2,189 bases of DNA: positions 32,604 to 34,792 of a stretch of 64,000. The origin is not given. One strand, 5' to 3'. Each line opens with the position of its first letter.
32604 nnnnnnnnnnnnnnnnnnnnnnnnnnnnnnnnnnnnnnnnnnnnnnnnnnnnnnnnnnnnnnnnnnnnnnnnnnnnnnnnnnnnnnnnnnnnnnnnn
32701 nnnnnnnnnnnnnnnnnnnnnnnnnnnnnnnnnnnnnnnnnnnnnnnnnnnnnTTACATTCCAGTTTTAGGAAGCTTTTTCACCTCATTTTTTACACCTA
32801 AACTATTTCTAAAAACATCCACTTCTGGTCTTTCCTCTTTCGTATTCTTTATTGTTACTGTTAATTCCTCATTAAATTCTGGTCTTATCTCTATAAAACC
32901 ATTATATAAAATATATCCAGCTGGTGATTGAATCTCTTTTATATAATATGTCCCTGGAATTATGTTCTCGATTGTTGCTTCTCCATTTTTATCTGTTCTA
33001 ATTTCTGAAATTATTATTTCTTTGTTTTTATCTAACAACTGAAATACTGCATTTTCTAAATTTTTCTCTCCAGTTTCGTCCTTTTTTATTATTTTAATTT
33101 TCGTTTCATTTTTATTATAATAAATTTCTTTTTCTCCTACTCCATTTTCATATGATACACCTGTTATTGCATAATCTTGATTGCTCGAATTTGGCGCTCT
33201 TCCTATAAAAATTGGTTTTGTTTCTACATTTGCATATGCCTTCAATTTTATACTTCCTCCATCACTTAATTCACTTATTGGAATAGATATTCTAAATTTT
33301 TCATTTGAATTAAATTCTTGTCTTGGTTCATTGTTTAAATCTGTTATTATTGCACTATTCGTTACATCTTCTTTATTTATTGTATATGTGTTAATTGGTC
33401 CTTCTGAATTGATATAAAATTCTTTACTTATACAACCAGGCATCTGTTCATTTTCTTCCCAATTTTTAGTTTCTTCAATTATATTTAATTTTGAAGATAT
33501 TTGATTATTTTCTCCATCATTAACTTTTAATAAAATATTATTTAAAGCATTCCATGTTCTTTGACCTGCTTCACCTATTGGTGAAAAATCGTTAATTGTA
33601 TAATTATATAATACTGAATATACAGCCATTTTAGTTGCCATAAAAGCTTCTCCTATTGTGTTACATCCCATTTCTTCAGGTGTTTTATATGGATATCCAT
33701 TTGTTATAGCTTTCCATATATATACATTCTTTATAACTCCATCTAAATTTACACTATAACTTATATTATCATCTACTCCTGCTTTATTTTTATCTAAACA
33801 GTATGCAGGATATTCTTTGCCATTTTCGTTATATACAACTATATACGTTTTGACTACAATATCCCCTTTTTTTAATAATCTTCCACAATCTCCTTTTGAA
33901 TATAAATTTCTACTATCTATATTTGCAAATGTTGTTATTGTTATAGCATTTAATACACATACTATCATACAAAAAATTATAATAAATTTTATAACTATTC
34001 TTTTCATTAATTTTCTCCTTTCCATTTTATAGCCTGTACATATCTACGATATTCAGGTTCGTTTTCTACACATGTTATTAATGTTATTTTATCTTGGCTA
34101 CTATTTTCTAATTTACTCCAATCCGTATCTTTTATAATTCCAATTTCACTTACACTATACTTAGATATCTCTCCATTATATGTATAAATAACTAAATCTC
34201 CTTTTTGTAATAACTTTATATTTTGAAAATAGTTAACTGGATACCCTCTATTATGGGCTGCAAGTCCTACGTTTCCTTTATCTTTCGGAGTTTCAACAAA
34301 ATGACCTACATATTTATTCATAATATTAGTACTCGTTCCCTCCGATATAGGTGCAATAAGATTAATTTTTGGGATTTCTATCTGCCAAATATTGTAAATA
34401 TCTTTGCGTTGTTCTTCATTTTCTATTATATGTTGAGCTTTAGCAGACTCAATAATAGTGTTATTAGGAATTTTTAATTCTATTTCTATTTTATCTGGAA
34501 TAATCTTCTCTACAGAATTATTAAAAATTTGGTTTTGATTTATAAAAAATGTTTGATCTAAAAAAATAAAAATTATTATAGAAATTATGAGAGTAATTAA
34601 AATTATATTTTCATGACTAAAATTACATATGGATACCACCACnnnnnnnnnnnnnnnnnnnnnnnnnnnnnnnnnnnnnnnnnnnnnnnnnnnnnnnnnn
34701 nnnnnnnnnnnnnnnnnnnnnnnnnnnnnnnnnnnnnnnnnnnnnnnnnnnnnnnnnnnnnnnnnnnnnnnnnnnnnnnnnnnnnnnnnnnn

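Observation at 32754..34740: Sortase D operon with a tail-less LPKTG-M* thioester adhesin: possible non-canonical sorting system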

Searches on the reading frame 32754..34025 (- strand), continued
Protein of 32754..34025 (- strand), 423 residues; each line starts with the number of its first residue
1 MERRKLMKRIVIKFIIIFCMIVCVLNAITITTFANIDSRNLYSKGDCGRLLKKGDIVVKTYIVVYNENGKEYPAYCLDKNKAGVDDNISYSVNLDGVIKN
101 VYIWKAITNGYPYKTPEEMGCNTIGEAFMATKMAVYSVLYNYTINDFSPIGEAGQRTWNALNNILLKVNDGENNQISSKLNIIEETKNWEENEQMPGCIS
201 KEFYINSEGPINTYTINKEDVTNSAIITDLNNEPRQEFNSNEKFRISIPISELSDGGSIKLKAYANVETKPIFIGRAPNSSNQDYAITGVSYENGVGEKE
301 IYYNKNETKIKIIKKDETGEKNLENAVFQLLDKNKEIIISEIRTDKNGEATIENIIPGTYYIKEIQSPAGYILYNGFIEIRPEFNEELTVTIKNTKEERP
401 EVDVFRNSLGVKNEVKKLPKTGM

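Call 47: predict_structure(alignment_id=A2)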
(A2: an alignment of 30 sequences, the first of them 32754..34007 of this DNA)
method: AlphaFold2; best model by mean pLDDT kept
length: 417 residues; sequences in the alignment: 30
mean_pLDDT: 89.4   pTM: 0.71
mean pLDDT of the five models: 89.4, 88.8, 87.6, 87.6, 86.8
residues with pLDDT >= 90: 292; 70-90: 94; 50-70: 19; < 50: 12
segments of 3 or more residues with pLDDT < 50: 25-29, 405-410
pLDDT, mean of each block of 10 residues (from residue 1): 81 85 50 93 94 94 94 92 92 94 96 97 97 95 97 98 87 94 88 94 95 76 94 95 88 94 95 93 93 92 93 90 95 94 92 94 89 91 89 80 54 58
secondary structure, 60 per line:
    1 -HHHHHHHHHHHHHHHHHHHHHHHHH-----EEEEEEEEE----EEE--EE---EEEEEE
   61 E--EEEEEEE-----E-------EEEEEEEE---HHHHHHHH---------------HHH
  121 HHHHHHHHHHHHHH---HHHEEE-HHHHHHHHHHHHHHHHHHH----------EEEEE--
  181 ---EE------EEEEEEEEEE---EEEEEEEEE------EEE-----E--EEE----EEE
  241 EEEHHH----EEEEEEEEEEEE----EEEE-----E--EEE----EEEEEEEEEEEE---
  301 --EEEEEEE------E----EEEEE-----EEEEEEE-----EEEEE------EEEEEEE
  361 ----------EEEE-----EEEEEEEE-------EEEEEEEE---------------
elements in order: H2-26 E32-40 E45-47 E55-61 E64-70 E84-91 H95-102 H118-134 E141-143 H145-163 E174-178 E192-201 E205-213 E220-222 E231-233 E238-243 E251-262 E267-270 E279-281 E286-297 E303-309 E321-325 E331-337 E343-347 E354-360 E371-374 E380-387 E395-402

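Call 51: fold_search(model_id=the predicted structure, library=pdb)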
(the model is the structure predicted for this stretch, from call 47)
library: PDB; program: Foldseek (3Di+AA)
matches with E <= 10: 1611; with E <= 0.001: 108
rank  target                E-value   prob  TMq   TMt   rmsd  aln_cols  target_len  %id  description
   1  6fwv_B                5.5e-25  1.00  0.57  0.47   6.7       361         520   21  The Bacillus anthracis TIE protein (released 2018-08-08)
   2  6fwv_A                7.6e-25  1.00  0.55  0.46   7.1       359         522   21  The Bacillus anthracis TIE protein (released 2018-08-08)
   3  6fwy_C                4.4e-15  1.00  0.48  0.68   4.6       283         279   15  Thioester domain of the Enterococcus faecium TIE86 protein (released 2018-08-08)
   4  6fwy_A                8.4e-15  1.00  0.48  0.68   4.6       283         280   15  Thioester domain of the Enterococcus faecium TIE86 protein (released 2018-08-08)
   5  4p0d                  3.2e-10  1.00  0.26  0.23  10.8       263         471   14  The T6 backbone pilin of serotype M6 Streptococcus pyogenes has a modular three-domain structure decorated with variable (released 2014-08-27)
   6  9lr7_D                7.7e-10  1.00  0.29  0.32   7.8       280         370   14  Crystal Structure of the Basal pilin EbpB from Enterococcus faecalis. (released 2025-07-16)
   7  9lj6                  1.4e-09  1.00  0.27  0.40   8.4       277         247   14  Crystal Structure of C-terminal rigid fragment containing middle and C-terminal domains of the Basal pilin EbpB from Ent (released 2025-07-16)
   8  9lr7_A                1.5e-09  1.00  0.28  0.29   8.2       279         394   13  Crystal Structure of the Basal pilin EbpB from Enterococcus faecalis. (released 2025-07-16)
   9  9m00_B                2.2e-09  1.00  0.28  0.35   8.0       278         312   14  Crystal Structure of the Basal pilin EbpB from Enterococcus faecalis with a partially disordered N-terminal domain. (released 2025-07-16)
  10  4uzg                  2.3e-09  1.00  0.27  0.38  10.0       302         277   13  Crystal structure of group B streptococcus pilus 2b backbone protein SAK_1440 (released 2015-05-13)
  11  9m00_A                2.7e-09  1.00  0.28  0.34   7.7       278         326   14  Crystal Structure of the Basal pilin EbpB from Enterococcus faecalis with a partially disordered N-terminal domain. (released 2025-07-16)
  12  9lr7_B                5.3e-09  1.00  0.28  0.28   8.2       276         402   13  Crystal Structure of the Basal pilin EbpB from Enterococcus faecalis. (released 2025-07-16)
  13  3kpt_B                1.8e-08  1.00  0.29  0.33   8.6       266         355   16  Crystal structure of BcpA, the major pilin subunit of Bacillus cereus (released 2009-11-24)
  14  9lr7_C                1.8e-08  1.00  0.25  0.27  10.8       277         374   13  Crystal Structure of the Basal pilin EbpB from Enterococcus faecalis. (released 2025-07-16)
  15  6ixy_B                2.3e-08  1.00  0.23  0.21  12.8       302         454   13  X-ray structure of major pilin from C. perfringens SM101 (released 2019-08-14)
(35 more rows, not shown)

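Call 62: find_related_loci(query=A4, collection=genome_contigs, flank=10000)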
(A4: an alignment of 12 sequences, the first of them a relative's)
Query A4 (315 aa) in genome_contigs; peptide patterns used: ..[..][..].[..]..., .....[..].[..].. (x = any residue, [..] = any of these).
599 stretches matched a pattern (row limit reached: there are more); 592 encode a relative of the query (tblastn E <= 1e-3); the best 80 are kept; 80 distinct loci.
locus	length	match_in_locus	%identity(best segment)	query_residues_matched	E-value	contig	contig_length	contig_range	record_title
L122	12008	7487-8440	93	1-315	0e+0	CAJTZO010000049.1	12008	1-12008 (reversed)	MAG TPA_asm: uncultured Clostridia bacterium isolate MGBC120805 genome assembly, contig: MGBC120805.49, whole genome sho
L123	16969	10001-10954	93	1-315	0e+0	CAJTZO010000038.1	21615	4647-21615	MAG TPA_asm: uncultured Clostridia bacterium isolate MGBC120805 genome assembly, contig: MGBC120805.38, whole genome sho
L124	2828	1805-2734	83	1-315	0e+0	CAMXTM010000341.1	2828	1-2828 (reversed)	MAG TPA_asm: uncultured Clostridium sp. isolate SRR14920981_bin.5_metawrap_v1.3_MAG genome assembly, contig: NODE.9668_l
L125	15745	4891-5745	54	1-314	4e-104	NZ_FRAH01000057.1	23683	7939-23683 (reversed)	Anaerotignum lactatifermentans DSM 14214, whole genome shotgun sequence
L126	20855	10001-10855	54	1-314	1e-103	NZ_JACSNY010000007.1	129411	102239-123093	Anaerotignum lactatifermentans strain An390 An390_contig-110_6, whole genome shotgun sequence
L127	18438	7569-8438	53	1-313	7e-98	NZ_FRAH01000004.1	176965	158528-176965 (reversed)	Anaerotignum lactatifermentans DSM 14214, whole genome shotgun sequence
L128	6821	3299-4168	53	1-313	7e-98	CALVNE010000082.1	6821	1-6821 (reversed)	MAG: uncultured Clostridia bacterium isolate BRZ_EH__bin128 genome assembly, contig: BRZ_EH__NODE_20177_length_6821_cov_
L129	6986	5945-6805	50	1-314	8e-98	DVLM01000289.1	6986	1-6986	MAG TPA_asm: Candidatus Fimicola cottocaccae isolate ChiW9-1577 ChiW9__C142674_L6986_SRR5514659, whole genome shotgun se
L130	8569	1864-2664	54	24-314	5e-95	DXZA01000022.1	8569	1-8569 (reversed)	MAG TPA_asm: Tyzzerella sp. isolate HRGM_Genome_4014 HRGM_Genome_4014_22, whole genome shotgun sequence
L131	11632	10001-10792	53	24-314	4e-96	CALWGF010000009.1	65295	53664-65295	MAG: uncultured Clostridia bacterium isolate BRZ_DN__bin13 genome assembly, contig: BRZ_DN__NODE_703_length_65295_cov_10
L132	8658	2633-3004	56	190-313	5e-41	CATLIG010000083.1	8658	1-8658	MAG TPA_asm: uncultured Clostridia bacterium isolate MGG03684_1680015463 genome assembly, contig: ERR2844016_11855, whol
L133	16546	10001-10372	55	190-313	6e-40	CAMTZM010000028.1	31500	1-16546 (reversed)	MAG TPA_asm: uncultured Eubacteriaceae bacterium isolate SRR14038233_bin.51_metawrap_v1.3_MAG genome assembly, contig: N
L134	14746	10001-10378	52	190-315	2e-39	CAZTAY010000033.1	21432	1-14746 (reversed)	MAG TPA_asm: uncultured Eubacteriales bacterium isolate SRP242652_co2_203 genome assembly, contig: NODE_2757_length_2143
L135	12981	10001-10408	50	180-315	3e-39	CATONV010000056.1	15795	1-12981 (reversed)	MAG TPA_asm: uncultured Oscillospiraceae bacterium isolate MGG25090_1680015468 genome assembly, contig: NODE_2285_length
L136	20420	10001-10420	47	170-313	3e-39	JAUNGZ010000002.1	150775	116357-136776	MAG: Eubacteriales bacterium isolate S27M_St_5 NODE_36_length_150775_cov_11.567178, whole genome shotgun sequence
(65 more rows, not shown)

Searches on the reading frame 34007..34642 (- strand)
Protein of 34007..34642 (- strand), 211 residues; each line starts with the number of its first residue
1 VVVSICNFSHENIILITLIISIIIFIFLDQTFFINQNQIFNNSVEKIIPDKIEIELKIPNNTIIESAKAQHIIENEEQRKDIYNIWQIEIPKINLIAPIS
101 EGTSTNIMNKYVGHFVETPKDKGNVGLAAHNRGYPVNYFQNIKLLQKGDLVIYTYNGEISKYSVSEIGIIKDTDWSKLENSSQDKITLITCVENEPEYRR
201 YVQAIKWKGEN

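Call 3: search_protein_families(library=pfam, proteins=[window:34007-34642:-], max_evalue=0.01)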
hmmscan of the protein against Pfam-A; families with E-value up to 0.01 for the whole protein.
window:34007-34642:- (211 aa): 1 family
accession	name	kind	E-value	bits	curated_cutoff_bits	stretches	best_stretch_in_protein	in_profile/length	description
PF04203.18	Sortase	-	1.5e-21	76.9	26.6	1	88-203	1-121/125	Sortase domain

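Call 4: search_protein_families(library=ncbifam, proteins=[window:34007-34642:-], max_evalue=0.01)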
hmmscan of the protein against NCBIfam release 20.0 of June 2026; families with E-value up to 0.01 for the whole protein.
window:34007-34642:- (211 aa): 6 families
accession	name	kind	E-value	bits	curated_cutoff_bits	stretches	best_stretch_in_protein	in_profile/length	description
TIGR01076.1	sortase_fam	subfamily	2.5e-20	72.7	39.35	1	88-201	3-121/136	sortase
NF033745.1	class_C_sortase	subfamily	1.1e-18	67.8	160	1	70-195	83-208/220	class C sortase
NF058671.1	sortase_SrtD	exception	1.6e-16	60.5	140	1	18-191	5-168/187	class D sortase, LPxTATN-specific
NF033747.1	class_E_sortase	subfamily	1.8e-13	50.8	160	1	48-201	37-196/211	class E sortase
NF033746.1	class_D_sortase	subfamily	1.5e-12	47.5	165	1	84-191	9-114/135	class D sortase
TIGR03784.1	marine_sortase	equivalog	4e-06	26.6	158.25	1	62-191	24-156/174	class GN sortase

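Call 15: search_solved_structures(query=window:34007-34642:-, max_evalue=0.001, show_alignments=2)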
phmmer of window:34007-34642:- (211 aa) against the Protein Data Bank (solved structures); distinct sequences matched with E-value up to 0.001: 33.
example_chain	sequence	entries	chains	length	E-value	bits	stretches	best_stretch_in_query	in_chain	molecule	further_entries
2kw8_A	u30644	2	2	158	9e-13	51.7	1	85-204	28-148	LPXTG-site transpeptidase family protein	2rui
4d70_A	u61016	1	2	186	3.1e-12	50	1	77-201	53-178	SORTASE FAMILY PROTEIN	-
2xwg_A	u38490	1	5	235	7.3e-09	38.9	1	87-193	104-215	SORTASE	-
1t2p_A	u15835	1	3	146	1.6e-08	37.8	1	87-193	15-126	sortase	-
2mlm_A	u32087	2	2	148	1.6e-08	37.8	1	87-193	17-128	Sortase family protein | Sortase A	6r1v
1ija_A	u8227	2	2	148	1.7e-08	37.8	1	87-193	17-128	Sortase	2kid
5k9a_A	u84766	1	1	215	7.7e-08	35.6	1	77-194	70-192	Putative fimbrial associated sortase-like protein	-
6bwe_A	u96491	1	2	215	7.7e-08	35.6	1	77-194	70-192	Putative fimbrial associated sortase-like protein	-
5hu4_A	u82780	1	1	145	9.5e-08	35.3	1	87-202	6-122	Cysteine protease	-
2w1k_A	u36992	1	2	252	9.6e-08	35.3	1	87-192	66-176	PUTATIVE SORTASE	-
24rr_A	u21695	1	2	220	1.2e-07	34.9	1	81-193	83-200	Ebp pilus assembly class C sortase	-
1t2o_A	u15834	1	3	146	2.2e-07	34.1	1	87-192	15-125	sortase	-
1t2w_A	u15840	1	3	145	2.2e-07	34.1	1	87-192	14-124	Class A sortase SrtA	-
3re9_A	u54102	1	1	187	5.1e-07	32.9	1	84-193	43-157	Sortase-like protein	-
4g1h_A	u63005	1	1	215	8e-07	32.3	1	84-193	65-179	Sortase family protein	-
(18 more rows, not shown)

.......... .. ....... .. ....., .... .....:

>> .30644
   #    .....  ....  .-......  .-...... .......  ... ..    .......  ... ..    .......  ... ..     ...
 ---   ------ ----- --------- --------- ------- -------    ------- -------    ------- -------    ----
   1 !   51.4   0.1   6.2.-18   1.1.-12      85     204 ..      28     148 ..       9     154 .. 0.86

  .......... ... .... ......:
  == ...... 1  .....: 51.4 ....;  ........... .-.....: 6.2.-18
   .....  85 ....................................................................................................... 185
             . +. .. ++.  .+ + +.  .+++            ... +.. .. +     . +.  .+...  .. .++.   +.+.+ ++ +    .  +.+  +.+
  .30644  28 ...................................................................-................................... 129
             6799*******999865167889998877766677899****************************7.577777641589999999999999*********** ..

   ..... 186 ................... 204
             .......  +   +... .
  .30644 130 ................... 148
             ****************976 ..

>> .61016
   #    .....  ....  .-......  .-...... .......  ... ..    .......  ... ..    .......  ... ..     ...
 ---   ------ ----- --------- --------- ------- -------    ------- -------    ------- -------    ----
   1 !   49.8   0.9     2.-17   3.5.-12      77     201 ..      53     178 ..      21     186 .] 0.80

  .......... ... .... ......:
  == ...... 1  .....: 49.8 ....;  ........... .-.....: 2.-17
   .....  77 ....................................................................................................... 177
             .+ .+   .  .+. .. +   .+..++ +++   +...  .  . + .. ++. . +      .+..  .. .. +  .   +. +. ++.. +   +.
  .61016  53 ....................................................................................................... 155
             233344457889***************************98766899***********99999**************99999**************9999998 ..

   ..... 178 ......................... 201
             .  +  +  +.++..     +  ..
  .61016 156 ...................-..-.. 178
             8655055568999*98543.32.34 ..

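Call 43: find_homologous_proteins(query=window:34007-34642:-)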
Query window:34007-34642:- (211 aa): 3945 proteins with E <= 0.001 among 4089 candidates; the best 120 are listed.
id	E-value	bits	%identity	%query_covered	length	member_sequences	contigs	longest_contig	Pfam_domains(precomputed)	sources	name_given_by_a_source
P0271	4.6e-129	446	97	100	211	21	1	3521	PF04203.19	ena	-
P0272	2.3e-113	395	87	100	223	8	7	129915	PF04203.19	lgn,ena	-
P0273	8.2e-103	360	77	100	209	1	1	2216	PF04203.19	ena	-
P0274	3.5e-101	355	78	100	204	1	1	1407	PF04203.19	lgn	-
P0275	1.8e-100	353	75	100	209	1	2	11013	PF04203.19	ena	-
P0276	2.8e-98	346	75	100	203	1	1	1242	PF04203.19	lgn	-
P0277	9.1e-96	337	74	98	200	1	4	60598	PF04203.19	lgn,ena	-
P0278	1.2e-95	337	75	98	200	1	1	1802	PF04203.19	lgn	-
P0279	1.5e-95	337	74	98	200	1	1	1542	PF04203.19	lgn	-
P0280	1.8e-95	337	76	98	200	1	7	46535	PF04203.19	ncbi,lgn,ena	-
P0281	1.9e-95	336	74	98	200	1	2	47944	PF04203.19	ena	-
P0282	2.1e-95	336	75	98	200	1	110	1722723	PF04203.19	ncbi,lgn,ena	-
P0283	2.2e-95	336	73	100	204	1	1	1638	PF04203.19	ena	-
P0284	2.4e-95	336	74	98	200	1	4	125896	PF04203.19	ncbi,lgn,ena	-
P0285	2.4e-95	336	75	98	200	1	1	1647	PF04203.19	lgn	-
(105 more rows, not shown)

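Call 86: predict_structure(alignment_id=A3)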
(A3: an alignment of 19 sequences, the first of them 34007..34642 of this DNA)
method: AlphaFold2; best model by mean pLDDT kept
length: 211 residues; sequences in the alignment: 19
mean_pLDDT: 77.6   pTM: 0.60
mean pLDDT of the five models: 77.6, 77.6, 77.5, 77.2, 77.2
residues with pLDDT >= 90: 115; 70-90: 29; 50-70: 19; < 50: 48
segments of 3 or more residues with pLDDT < 50: 1-4, 38-80
pLDDT, mean of each block of 10 residues (from residue 1): 52 84 83 54 38 33 31 38 83 97 96 97 95 92 97 95 98 94 95 94 88 36
secondary structure, 60 per line:
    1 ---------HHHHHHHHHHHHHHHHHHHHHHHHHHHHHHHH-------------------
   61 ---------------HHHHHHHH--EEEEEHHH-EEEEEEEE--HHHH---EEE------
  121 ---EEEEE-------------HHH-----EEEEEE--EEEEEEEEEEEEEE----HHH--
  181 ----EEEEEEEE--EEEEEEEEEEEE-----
elements in order: H10-41 H76-83 E86-90 E95-102 H105-108 E112-114 E124-128 E150-155 E158-171 E185-192 E195-206

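Call 89: fold_search(model_id=the predicted structure, library=pdb)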
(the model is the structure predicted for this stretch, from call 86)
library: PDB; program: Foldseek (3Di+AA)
matches with E <= 10: 439; with E <= 0.001: 138
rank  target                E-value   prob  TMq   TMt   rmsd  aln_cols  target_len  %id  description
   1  6bwe_B                5.7e-13  1.00  0.56  0.63   1.8       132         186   27  Sortase A from Corynebacterium diphtheriae, lid mutant (released 2017-12-27)
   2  2xwg_B                1.1e-12  1.00  0.57  0.65   8.7       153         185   26  Crystal structure of sortase C-1 from Actinomyces oris (formerly Actinomyces naeslundii) (released 2011-02-23)
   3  2xwg_D                1.5e-12  1.00  0.57  0.65  10.2       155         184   26  Crystal structure of sortase C-1 from Actinomyces oris (formerly Actinomyces naeslundii) (released 2011-02-23)
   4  3rbj_B                1.7e-12  1.00  0.56  0.62   6.5       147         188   24  Crystal Structure of the lid-mutant of Streptococcus agalactiae Sortase C1 (released 2011-09-07)
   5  4d70_A                2.0e-12  1.00  0.53  0.69   4.2       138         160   29  Structural, biophysical and biochemical analyses of a Clostridium perfringens Sortase D5 transpeptidase (released 2015-07-15)
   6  5k9a                  2.1e-12  1.00  0.57  0.56   1.8       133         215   27  Sortase A from Corynebacterium diphtheriae (released 2016-06-15)
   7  3o0p                  2.2e-12  1.00  0.56  0.60  10.4       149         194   26  Pilus-related Sortase C of Group B Streptococcus (released 2011-03-09)
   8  2xwg_C                2.9e-12  1.00  0.57  0.68   2.2       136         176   28  Crystal structure of sortase C-1 from Actinomyces oris (formerly Actinomyces naeslundii) (released 2011-02-23)
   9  2xwg_E                3.1e-12  1.00  0.56  0.67   2.2       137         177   28  Crystal structure of sortase C-1 from Actinomyces oris (formerly Actinomyces naeslundii) (released 2011-02-23)
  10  6ixz_A                3.5e-12  1.00  0.54  0.59   8.3       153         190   25  X-ray structure of sortase C from Clostridium perfringens SM101 (released 2019-08-14)
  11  6ixz_B                3.7e-12  1.00  0.53  0.63   1.6       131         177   28  X-ray structure of sortase C from Clostridium perfringens SM101 (released 2019-08-14)
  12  3g66_B                3.7e-12  1.00  0.57  0.61   9.1       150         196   22  The crystal structure of Streptococcus pneumoniae Sortase C provides novel insights into catalysis as well as pilin su (released 2009-09-01)
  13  3tbe_F                3.9e-12  1.00  0.56  0.62   5.9       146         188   25  The crystal structure of the complex of Streptococcus agalactiae sortase C1 and MTSET (released 2011-10-26)
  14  3tbe_B                3.9e-12  1.00  0.56  0.61   6.5       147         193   25  The crystal structure of the complex of Streptococcus agalactiae sortase C1 and MTSET (released 2011-10-26)
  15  4g1j_B                4.4e-12  1.00  0.56  0.59   7.1       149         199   25  Sortase C1 of GBS Pilus Island 1 (released 2012-12-05)
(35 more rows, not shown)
